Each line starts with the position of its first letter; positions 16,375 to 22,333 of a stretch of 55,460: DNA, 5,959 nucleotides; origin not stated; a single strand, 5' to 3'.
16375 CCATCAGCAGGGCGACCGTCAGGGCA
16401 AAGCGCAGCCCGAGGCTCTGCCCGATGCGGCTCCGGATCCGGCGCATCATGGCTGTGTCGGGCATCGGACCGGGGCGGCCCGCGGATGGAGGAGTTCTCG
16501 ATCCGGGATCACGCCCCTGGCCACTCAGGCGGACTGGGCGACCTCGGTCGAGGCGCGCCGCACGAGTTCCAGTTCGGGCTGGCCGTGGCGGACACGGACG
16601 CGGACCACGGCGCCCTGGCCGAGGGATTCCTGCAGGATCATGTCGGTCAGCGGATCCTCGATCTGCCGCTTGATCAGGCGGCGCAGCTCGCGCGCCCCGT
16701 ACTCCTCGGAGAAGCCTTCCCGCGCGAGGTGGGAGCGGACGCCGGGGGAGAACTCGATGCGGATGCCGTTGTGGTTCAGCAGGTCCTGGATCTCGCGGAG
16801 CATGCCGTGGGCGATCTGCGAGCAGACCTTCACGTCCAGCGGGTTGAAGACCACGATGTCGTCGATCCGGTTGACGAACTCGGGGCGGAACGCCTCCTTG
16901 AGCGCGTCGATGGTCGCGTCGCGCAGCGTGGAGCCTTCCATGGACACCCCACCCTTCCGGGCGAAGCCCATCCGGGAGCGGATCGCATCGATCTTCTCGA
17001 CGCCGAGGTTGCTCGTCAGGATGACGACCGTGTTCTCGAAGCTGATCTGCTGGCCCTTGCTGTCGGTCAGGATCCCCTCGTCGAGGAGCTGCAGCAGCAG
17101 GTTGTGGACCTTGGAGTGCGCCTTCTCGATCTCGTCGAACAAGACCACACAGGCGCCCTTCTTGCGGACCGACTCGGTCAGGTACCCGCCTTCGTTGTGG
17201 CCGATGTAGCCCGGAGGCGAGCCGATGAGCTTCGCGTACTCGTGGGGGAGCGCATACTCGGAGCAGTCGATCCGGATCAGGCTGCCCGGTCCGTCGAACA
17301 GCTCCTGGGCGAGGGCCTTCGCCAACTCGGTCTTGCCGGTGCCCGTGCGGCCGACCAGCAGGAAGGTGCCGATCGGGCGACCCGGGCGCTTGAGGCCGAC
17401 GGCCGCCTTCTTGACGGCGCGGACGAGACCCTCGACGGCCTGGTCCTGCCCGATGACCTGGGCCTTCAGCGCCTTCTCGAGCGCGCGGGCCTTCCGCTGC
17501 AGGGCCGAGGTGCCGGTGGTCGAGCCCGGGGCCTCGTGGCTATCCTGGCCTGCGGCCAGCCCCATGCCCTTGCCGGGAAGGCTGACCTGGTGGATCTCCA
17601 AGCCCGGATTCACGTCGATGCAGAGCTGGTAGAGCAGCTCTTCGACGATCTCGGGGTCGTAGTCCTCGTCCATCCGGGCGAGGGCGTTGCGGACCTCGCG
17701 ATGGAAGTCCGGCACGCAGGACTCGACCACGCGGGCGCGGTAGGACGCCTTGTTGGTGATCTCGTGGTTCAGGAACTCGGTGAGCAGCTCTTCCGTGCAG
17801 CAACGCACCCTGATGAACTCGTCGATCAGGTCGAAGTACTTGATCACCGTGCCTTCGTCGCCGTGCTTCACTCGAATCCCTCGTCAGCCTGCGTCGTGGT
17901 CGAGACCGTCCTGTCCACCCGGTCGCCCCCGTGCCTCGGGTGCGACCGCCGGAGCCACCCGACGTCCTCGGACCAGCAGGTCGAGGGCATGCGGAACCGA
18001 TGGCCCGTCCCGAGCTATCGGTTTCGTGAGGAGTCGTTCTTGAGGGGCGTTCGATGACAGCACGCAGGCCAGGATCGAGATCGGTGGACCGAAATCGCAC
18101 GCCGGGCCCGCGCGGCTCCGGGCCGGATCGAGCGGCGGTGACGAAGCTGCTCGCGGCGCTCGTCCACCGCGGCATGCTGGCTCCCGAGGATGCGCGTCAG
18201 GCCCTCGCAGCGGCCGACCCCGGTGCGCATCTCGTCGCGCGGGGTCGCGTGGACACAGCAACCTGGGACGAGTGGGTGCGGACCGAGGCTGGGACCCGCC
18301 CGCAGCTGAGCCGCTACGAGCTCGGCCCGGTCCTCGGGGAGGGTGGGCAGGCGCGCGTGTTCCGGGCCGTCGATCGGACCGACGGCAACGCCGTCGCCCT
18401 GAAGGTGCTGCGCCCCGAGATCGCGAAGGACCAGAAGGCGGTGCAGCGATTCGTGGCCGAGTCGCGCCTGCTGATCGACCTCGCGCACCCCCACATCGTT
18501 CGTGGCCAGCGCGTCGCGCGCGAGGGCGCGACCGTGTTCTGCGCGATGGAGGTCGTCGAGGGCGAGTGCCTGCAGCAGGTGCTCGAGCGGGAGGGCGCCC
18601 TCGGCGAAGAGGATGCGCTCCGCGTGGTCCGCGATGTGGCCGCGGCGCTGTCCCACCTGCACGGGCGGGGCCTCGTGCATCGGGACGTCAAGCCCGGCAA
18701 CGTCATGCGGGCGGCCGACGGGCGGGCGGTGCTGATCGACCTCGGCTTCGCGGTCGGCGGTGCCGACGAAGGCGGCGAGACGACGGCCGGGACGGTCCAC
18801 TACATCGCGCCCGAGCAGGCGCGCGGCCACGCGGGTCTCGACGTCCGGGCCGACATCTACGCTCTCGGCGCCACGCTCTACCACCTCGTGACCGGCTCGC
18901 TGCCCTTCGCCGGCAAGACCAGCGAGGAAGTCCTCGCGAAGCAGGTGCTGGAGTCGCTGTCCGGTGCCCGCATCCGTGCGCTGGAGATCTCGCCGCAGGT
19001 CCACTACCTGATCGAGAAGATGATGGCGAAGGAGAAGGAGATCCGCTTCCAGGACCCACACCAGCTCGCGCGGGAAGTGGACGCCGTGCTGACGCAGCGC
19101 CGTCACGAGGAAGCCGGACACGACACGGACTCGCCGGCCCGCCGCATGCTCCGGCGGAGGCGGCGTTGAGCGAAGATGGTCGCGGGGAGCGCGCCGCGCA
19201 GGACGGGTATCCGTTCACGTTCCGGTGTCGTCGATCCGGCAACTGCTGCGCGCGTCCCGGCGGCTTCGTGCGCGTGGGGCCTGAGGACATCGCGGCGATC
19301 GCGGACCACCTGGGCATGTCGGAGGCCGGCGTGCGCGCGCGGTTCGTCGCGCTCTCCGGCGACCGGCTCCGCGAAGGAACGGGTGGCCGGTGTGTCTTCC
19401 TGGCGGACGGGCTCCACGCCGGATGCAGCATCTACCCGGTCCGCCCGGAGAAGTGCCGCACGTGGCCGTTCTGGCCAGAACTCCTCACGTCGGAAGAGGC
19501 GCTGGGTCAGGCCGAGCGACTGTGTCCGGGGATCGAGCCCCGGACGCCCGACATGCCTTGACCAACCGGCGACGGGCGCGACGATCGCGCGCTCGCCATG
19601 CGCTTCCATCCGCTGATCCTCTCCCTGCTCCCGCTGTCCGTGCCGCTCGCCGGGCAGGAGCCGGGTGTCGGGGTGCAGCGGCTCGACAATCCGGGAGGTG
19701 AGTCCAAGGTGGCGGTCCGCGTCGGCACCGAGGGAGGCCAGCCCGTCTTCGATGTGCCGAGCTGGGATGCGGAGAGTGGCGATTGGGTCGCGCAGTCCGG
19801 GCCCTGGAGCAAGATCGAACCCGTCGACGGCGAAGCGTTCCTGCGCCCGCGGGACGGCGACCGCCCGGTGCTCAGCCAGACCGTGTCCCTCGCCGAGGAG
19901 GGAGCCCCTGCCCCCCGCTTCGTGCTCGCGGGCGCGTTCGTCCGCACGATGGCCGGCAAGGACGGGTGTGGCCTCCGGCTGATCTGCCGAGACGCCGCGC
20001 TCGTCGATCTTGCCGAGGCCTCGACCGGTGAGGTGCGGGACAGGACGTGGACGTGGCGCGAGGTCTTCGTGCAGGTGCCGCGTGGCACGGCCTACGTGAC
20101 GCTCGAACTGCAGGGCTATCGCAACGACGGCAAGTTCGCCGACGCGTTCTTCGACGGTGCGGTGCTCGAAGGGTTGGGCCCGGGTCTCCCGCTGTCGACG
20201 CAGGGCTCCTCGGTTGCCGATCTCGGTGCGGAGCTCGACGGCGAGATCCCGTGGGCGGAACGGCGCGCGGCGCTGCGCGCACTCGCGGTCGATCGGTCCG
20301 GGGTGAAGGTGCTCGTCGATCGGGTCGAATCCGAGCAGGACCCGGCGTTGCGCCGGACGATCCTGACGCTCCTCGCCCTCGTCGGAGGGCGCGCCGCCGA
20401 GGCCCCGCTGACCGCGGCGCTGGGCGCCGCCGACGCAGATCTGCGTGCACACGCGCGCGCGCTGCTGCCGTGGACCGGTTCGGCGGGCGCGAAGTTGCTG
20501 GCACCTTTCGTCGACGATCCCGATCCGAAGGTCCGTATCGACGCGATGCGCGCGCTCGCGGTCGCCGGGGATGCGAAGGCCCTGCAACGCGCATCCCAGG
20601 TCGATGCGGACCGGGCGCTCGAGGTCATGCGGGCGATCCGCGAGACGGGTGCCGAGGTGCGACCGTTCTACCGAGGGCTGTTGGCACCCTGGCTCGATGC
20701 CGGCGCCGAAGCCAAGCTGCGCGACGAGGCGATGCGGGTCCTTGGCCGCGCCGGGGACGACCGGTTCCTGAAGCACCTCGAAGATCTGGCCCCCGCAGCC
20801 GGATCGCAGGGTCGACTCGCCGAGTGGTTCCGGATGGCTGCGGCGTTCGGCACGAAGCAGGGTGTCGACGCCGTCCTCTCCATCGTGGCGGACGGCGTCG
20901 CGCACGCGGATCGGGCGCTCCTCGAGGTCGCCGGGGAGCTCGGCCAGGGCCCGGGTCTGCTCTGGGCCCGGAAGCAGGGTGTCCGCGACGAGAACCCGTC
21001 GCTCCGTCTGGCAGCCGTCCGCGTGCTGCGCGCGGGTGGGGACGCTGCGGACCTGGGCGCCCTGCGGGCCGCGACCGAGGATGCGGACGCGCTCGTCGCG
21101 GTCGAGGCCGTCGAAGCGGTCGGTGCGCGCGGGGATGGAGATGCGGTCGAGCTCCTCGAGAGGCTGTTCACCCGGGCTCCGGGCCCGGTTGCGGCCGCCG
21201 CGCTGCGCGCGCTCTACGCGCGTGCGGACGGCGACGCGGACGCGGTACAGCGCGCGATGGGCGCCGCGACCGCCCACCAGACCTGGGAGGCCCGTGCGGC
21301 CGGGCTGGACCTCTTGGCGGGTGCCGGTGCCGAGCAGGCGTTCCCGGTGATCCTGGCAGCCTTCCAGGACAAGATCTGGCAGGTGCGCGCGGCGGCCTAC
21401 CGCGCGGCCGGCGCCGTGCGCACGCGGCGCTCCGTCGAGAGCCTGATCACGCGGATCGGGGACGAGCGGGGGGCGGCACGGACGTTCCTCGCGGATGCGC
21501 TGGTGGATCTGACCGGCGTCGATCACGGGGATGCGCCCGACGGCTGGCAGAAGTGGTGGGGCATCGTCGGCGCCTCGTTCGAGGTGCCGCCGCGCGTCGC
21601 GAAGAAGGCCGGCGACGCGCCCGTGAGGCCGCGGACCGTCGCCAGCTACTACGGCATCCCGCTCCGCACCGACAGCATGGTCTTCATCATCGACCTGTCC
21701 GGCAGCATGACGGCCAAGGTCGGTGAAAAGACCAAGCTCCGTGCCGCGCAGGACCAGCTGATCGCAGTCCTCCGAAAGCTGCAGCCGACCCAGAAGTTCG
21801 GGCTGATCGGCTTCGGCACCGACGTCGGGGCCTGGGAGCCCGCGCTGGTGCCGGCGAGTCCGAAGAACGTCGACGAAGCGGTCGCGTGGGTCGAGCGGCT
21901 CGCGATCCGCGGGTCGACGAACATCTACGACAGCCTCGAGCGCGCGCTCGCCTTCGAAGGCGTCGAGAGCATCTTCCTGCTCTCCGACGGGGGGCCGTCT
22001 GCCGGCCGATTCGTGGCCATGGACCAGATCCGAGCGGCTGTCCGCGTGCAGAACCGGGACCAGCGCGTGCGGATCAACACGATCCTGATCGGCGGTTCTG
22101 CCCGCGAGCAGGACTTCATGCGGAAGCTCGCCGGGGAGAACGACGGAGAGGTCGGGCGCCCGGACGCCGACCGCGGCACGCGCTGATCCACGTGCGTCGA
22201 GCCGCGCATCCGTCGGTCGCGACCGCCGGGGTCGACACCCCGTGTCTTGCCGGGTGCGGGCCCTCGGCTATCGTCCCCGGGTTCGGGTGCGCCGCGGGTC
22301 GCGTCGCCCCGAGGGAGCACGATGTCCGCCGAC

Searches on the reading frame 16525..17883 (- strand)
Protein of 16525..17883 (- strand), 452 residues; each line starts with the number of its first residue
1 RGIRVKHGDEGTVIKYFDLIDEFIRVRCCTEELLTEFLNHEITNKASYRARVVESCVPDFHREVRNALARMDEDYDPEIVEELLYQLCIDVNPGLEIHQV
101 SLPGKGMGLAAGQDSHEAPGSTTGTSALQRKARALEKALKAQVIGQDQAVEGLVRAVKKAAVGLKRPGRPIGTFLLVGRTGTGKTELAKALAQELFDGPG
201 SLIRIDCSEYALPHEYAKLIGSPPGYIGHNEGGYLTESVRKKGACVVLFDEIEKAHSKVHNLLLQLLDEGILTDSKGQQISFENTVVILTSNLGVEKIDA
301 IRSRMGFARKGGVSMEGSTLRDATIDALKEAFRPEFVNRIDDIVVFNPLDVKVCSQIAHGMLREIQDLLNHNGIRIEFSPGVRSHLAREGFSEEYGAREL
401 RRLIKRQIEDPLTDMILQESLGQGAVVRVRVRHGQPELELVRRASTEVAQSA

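Call 8: search_protein_families(library=pfam, max_evalue=0.001, proteins=[window:16525-17883:-])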
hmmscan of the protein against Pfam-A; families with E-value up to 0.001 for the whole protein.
window:16525-17883:- (452 aa): 9 families
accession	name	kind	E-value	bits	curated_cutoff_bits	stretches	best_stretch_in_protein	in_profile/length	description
PF07724.20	AAA_2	-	1.2e-53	182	27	1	169-343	1-166/166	AAA domain (Cdc48 subfamily)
PF10431.15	ClpB_D2-small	-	3.1e-21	75.6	21.9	1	349-429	1-81/81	C-terminal, D2-small domain, of ClpB protein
PF07728.20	AAA_5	-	3.9e-11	43.6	22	1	174-295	2-125/139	AAA domain (dynein-related subfamily)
PF00004.35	AAA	-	5.2e-11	43.5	21.2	1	175-305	2-123/131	ATPase family associated with various cellular activities (AAA)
PF00158.32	Sigma54_activat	-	1.7e-06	28.3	20.2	1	145-288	3-138/168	Sigma-54 interaction domain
PF13401.12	AAA_22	-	2.2e-06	28.4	27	1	174-269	8-110/130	AAA domain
PF13191.12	AAA_16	-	3.2e-06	28.2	32.6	1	164-212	18-64/167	AAA ATPase domain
PF06309.17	Torsin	-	8.5e-05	23.1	27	1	128-197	12-79/127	Torsin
PF07726.17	AAA_3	-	0.00076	19.8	27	0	175-292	3-111/131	ATPase family associated with various cellular activities (AAA)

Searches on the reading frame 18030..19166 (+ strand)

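Call 54: search_protein_families(library=pfam, max_evalue=0.001, proteins=[window:18030-19166:+])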
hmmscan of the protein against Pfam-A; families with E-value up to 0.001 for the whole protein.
window:18030-19166:+ (379 aa): 5 families
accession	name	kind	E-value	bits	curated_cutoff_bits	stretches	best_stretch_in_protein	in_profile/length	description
PF00069.31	Pkinase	-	7.3e-46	157.1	31.7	1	96-341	1-253/263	Protein kinase domain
PF07714.23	PK_Tyr_Ser-Thr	-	1.4e-26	93.9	23.1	1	98-339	3-248/258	Protein tyrosine and serine/threonine kinase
PF03109.22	ABC1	-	3.3e-07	30.1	22.9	0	173-241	147-214/244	ABC1 atypical kinase-like domain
PF01636.29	APH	-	2.8e-06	27.7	23.2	0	213-242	168-198/239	Phosphotransferase enzyme family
PF17667.7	Pkinase_fungal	-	3e-06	26.7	24.1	1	195-265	287-366/387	Fungal protein kinase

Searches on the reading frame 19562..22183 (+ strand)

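Call 6: search_protein_families(library=pfam, max_evalue=0.001, proteins=[window:19562-22183:+])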
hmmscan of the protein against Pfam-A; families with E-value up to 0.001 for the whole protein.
window:19562-22183:+ (874 aa): 4 families
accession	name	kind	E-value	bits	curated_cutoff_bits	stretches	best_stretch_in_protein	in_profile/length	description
PF13646.12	HEAT_2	-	1.1e-20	74.1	27.7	2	472-551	6-87/88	HEAT repeats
PF13768.12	VWA_3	-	5.8e-13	49.6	27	1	706-862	3-151/155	von Willebrand factor type A domain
PF13519.12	VWA_2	-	8.1e-11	42.9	27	1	706-810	1-106/107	von Willebrand factor type A domain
PF00092.34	VWA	-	1.5e-05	25.8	23.8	1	706-861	2-155/174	von Willebrand factor type A domain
